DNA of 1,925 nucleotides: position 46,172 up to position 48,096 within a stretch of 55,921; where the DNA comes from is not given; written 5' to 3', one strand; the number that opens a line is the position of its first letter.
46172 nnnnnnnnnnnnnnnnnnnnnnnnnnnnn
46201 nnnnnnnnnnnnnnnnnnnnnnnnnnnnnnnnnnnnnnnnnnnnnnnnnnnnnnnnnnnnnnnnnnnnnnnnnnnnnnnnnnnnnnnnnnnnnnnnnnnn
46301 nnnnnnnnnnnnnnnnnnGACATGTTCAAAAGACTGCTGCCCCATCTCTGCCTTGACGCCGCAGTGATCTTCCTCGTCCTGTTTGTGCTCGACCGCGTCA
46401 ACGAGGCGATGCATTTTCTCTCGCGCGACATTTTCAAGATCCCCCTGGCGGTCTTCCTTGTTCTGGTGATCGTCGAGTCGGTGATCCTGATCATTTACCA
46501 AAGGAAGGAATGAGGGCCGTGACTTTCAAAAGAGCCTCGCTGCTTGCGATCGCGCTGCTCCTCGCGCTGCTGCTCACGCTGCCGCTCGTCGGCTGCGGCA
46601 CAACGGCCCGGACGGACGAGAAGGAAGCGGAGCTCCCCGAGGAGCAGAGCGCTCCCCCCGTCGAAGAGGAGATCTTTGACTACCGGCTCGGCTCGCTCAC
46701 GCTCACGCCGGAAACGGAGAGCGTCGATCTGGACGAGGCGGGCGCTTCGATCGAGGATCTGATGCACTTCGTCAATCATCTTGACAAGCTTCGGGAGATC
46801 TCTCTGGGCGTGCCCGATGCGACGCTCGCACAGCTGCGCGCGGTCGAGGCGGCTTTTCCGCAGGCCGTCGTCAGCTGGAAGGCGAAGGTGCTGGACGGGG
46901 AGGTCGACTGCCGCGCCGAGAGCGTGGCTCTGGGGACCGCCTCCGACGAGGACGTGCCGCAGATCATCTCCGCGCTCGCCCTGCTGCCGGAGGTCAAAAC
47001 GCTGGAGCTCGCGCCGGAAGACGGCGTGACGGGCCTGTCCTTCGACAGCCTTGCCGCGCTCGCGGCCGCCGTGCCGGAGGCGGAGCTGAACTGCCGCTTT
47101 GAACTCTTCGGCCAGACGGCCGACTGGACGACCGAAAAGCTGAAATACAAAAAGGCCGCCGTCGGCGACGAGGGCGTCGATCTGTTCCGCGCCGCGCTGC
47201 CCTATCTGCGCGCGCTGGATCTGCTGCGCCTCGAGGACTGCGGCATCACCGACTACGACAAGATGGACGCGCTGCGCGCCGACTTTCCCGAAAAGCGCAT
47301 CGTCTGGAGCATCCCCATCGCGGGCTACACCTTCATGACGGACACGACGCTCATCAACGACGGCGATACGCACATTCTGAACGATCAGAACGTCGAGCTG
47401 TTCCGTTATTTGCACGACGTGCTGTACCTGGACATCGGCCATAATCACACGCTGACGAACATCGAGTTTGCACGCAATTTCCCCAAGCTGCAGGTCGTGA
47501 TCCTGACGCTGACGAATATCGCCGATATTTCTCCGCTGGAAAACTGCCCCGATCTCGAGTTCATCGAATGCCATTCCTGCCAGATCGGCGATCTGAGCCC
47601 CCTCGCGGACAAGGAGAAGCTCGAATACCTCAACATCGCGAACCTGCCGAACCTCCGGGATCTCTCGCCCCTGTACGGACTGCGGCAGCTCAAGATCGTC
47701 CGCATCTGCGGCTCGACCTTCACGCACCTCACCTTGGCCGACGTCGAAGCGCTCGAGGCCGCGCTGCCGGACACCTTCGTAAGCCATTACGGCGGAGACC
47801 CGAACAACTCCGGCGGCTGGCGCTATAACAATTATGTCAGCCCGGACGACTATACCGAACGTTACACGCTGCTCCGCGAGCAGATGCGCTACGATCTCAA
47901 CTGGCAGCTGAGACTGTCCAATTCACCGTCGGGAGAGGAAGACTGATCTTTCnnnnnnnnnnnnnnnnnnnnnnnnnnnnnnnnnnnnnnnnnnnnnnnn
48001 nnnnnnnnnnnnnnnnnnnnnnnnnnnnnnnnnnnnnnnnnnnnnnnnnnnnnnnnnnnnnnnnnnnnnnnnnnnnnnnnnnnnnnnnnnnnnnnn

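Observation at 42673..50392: Six-gene operon whose products are all extracytoplasmic: LTD-CotH kinase lipoprotein, two NAGPA-type phosphodiester glycosidases, an LRR lipoprotein and two unknown membrane proteins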

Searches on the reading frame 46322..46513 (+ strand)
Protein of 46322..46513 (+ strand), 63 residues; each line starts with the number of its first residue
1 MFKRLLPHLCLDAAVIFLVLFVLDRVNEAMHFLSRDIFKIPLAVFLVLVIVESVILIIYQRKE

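Call 5: search_protein_families(library=pfam, proteins=[window:46322-46513:+], max_evalue=0.01)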
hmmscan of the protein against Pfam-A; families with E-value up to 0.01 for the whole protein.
window:46322-46513:+ (63 aa): 0 families

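Call 6: search_protein_families(library=ncbifam, proteins=[window:46322-46513:+], max_evalue=0.01)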
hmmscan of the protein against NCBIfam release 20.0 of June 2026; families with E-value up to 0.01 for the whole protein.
window:46322-46513:+ (63 aa): 0 families

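Call 96: search_protein_representatives(protein=window:46322-46513:+)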
Query: 63 residues. Proteins with E-value up to 0.001 (for the whole library): 100; up to 1e-10: 8; up to 1e-30: 0. The best 100 are listed.
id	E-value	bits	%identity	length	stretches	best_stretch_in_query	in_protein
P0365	2.8e-28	112.2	90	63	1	1-63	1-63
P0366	2.4e-18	81.1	62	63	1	1-63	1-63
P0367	3.9e-17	77.3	63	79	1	3-62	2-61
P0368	5.0e-14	67.6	54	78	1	3-61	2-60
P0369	5.1e-14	67.5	59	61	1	1-63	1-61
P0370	2.7e-12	62.2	53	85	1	1-60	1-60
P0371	3.3e-12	61.9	46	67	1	2-62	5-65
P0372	2.3e-11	59.2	56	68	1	2-62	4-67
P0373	2.3e-10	56.1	50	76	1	1-62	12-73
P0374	5.4e-10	54.9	48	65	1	1-62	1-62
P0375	9.2e-10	54.2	47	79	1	2-58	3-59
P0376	3.1e-09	52.6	47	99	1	1-59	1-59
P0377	4.9e-08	48.8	50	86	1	3-58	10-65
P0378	1.0e-07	47.8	37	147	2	4-59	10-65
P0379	1.5e-07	47.3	44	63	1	1-62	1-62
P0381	2.0e-07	46.9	33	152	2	8-62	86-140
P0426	9.2e-05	38.6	39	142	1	1-62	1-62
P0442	3.4e-04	36.8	34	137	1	1-62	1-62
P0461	7.9e-04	35.6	33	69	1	3-63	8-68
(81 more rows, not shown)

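Call 98: find_encoding_contigs(protein=P0381, flank=6000, max_places=2)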
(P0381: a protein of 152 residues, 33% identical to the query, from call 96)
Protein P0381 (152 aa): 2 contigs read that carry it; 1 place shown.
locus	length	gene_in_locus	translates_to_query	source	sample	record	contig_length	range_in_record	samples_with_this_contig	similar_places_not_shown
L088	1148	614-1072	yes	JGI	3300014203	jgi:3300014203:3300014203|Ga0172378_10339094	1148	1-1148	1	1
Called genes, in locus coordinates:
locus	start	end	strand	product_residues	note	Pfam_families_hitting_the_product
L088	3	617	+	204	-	?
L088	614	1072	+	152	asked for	-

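Call 99: find_encoding_contigs(protein=P0442, flank=6000, max_places=2)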
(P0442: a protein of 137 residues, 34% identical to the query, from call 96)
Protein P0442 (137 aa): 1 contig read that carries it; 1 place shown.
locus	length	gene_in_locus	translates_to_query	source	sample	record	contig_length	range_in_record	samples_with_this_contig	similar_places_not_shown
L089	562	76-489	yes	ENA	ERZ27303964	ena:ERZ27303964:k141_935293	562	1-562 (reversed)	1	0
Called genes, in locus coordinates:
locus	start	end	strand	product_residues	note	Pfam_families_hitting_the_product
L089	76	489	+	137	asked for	PF09992:NAGPA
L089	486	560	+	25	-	?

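Call 101: find_encoding_contigs(protein=P0426, flank=8000, max_places=2)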
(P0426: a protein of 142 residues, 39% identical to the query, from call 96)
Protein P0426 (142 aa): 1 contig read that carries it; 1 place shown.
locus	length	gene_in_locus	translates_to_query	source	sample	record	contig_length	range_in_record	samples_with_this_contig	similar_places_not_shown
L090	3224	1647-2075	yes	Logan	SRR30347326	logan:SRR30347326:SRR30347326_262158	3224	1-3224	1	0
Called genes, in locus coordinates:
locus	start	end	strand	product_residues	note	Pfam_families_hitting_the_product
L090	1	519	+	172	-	?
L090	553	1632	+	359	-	PF09992:NAGPA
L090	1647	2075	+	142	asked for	-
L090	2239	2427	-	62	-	PF01783:Ribosomal_L32p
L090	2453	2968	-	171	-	PF02620:YceD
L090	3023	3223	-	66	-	?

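Call 102: find_encoding_contigs(protein=P0461, flank=8000, max_places=2)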
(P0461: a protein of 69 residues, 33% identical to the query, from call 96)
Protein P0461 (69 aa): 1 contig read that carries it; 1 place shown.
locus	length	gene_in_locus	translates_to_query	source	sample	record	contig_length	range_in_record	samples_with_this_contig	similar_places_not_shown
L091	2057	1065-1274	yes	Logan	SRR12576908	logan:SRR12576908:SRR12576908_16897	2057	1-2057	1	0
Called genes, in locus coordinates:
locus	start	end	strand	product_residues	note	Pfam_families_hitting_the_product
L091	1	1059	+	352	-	?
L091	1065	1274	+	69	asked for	-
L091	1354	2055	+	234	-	?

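Call 105: search_protein_families(library=pfam, proteins=[L090:1-519:+, L091:1354-2055:+, L091:1-1059:+, L090:553-1632:+, L088:3-617:+], max_evalue=0.001)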
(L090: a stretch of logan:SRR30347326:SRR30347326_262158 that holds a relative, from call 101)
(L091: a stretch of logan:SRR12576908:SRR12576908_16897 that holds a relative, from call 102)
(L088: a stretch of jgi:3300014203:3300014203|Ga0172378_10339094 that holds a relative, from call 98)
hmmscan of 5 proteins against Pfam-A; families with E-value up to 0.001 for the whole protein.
L090:1-519:+ (172 aa): 1 family
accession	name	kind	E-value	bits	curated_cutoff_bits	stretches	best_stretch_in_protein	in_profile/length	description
PF04138.20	GtrA_DPMS_TM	-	1.3e-16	61.3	26.1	1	48-166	1-116/117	GtrA/DPMS, transmembrane domain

L091:1354-2055:+ (234 aa): 1 family
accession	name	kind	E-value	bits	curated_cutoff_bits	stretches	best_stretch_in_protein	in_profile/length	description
PF03062.24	MBOAT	-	0.00061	19.6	27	0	143-203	77-142/337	MBOAT, membrane-bound O-acyltransferase family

L091:1-1059:+ (352 aa): 1 family
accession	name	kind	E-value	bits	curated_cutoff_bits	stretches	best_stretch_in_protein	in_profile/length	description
PF09992.14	NAGPA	-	6.5e-25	88.7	25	1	172-342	2-169/169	Phosphodiester glycosidase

L090:553-1632:+ (359 aa): 1 family
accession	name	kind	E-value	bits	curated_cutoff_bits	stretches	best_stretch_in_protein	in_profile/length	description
PF09992.14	NAGPA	-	3.6e-27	96.1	25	1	189-357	2-168/169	Phosphodiester glycosidase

L088:3-617:+ (204 aa): 1 family
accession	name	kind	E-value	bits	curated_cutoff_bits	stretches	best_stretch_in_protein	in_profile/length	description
PF09992.14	NAGPA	-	5.1e-24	85.8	25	1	22-195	3-163/169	Phosphodiester glycosidase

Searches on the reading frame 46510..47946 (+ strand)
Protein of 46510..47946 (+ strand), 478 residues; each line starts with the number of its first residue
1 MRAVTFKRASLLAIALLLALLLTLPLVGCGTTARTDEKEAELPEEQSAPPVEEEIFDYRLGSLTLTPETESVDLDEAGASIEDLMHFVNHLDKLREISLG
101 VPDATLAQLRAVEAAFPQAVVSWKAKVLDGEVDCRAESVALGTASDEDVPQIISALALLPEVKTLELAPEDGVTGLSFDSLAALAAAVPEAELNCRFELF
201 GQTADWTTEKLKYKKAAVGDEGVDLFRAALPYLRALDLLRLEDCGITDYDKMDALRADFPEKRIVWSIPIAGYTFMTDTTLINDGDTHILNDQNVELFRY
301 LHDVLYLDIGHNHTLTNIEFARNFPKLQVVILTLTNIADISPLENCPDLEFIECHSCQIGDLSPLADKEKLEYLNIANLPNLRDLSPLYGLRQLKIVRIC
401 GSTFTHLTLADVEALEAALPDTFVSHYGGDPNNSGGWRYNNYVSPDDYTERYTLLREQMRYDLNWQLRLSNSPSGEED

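Call 5: search_protein_families(library=pfam, proteins=[window:46510-47946:+], max_evalue=0.01)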
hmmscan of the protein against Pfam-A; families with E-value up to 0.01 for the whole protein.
window:46510-47946:+ (478 aa): 1 family
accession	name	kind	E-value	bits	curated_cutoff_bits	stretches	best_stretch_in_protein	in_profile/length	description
PF12799.13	LRR_4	-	6.4e-11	42.6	27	1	325-366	1-43/44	Leucine Rich repeats (2 copies)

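Call 6: search_protein_families(library=ncbifam, proteins=[window:46510-47946:+], max_evalue=0.01)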
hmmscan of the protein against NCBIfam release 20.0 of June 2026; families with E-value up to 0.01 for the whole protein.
window:46510-47946:+ (478 aa): 3 families
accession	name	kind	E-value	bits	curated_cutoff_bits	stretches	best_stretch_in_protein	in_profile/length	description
NF033188.1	internalin_H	exception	1.9e-07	30.2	1050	1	294-399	134-237/548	InlH/InlC2 family class 1 internalin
NF033189.1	internalin_A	exception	2e-06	26.4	1600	1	292-416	87-209/799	class 1 internalin InlA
NF033190.2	inl_like_NEAT_1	exception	0.00026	19.4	1275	1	326-401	286-360/754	NEAT domain-containing leucine-rich repeat protein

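Call 89: search_solved_structures(query=window:46510-47946:+, max_evalue=0.01, show_alignments=0)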
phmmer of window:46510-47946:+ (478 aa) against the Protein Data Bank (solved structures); distinct sequences matched with E-value up to 0.01: 37.
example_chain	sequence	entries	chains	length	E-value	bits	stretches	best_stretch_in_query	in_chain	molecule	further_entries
5il7_A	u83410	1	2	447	2.3e-19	72.7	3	332-411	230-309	Rab family protein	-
4fmz_A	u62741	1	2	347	1.9e-18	69.7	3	295-399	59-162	Internalin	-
6hlu_A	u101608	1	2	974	2.4e-17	66.1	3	316-397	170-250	Rab family protein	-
2omu_A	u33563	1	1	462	2.4e-17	66.1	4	280-415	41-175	Internalin-A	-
2omx_A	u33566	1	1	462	2.9e-17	65.8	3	281-416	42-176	Internalin-A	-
2omt_A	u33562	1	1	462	3.3e-17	65.6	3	283-415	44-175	Internalin-A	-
2omz_A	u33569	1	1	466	3.7e-17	65.4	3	283-407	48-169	Internalin-A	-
2omv_A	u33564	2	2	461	4e-17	65.3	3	283-415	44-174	Internalin-A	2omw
1o6s_A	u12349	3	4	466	4.9e-17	65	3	283-414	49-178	INTERNALIN A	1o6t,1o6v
8r4b_A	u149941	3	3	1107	5.2e-17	64.9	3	332-408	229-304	Rab family protein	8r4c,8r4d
8h62_A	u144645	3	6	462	5.4e-17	64.9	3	280-414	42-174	Internalin A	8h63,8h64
2omy_A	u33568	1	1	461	6.1e-17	64.7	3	282-415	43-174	Internalin-A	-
1h6u_A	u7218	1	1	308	9.1e-12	47.7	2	254-397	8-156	INTERNALIN H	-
4fho_A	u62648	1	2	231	1e-10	44.2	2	313-398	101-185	Internalin C2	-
4aw4_A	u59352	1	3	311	5.9e-09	38.4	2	309-397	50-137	INTERNALIN B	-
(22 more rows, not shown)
